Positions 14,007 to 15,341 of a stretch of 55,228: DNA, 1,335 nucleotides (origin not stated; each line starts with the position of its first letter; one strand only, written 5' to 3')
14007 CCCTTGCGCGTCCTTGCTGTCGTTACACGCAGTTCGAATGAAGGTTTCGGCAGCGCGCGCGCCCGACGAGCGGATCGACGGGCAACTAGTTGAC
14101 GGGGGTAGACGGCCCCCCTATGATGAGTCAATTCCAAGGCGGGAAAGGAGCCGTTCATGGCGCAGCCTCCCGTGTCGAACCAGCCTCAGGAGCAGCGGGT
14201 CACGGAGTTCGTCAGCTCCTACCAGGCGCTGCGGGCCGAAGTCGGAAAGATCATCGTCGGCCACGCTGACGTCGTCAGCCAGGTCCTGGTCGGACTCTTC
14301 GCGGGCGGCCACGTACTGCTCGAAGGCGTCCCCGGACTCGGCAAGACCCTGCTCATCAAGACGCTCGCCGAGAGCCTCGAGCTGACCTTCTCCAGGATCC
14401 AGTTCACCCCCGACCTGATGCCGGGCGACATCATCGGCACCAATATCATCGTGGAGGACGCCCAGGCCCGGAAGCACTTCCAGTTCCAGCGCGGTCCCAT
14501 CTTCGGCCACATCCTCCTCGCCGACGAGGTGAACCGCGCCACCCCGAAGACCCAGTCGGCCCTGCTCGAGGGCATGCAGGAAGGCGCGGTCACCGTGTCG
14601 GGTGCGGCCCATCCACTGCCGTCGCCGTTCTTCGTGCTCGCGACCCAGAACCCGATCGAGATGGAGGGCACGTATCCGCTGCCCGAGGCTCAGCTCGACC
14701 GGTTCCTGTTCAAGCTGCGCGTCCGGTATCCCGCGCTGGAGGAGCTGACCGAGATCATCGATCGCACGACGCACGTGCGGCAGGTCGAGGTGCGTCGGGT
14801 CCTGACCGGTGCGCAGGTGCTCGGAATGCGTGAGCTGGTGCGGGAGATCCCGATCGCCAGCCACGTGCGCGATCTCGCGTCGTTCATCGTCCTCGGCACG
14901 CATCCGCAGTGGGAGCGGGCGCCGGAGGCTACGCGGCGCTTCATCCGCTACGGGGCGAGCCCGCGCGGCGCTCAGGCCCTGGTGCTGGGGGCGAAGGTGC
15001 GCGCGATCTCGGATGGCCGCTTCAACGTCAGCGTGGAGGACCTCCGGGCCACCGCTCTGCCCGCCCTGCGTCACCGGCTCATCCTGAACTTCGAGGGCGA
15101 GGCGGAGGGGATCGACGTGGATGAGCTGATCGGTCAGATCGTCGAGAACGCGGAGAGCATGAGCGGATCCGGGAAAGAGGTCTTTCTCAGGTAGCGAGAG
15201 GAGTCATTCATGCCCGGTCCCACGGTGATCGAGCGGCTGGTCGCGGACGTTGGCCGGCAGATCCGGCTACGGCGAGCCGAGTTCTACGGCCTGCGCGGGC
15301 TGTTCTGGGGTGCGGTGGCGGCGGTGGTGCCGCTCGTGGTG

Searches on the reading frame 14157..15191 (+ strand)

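Call 70: search_protein_families(library=pfam, max_evalue=0.001, proteins=[window:14157-15191:+])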
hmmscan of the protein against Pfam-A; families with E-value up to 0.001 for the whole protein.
window:14157-15191:+ (345 aa): 8 families
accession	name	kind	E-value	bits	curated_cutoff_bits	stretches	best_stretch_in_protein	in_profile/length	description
PF07726.17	AAA_3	-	2.1e-62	209.2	27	1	52-185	1-131/131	ATPase family associated with various cellular activities (AAA)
PF17863.7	AAA_lid_2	-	1.4e-15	57.2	22.7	1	260-326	6-72/74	AAA lid domain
PF07728.20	AAA_5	-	2.7e-11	44.1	22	1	52-183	1-139/139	AAA domain (dynein-related subfamily)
PF00004.35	AAA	-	1.1e-06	29.5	21.2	1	53-166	1-111/131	ATPase family associated with various cellular activities (AAA)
PF20030.5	bpMoxR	-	1.5e-06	27.9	27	1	27-208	8-185/205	MoxR domain in the MoxR-vWA-beta-propeller ternary systems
PF05496.18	RuvB_N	-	0.00066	19.9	27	0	51-79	34-62/159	Holliday junction DNA helicase RuvB P-loop domain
PF01078.27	Mg_chelatase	-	0.00066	19.6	20.3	0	35-72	7-44/207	Magnesium chelatase, subunit ChlI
PF00493.29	MCM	-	0.00085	18.9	23.3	0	51-168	58-175/224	MCM P-loop domain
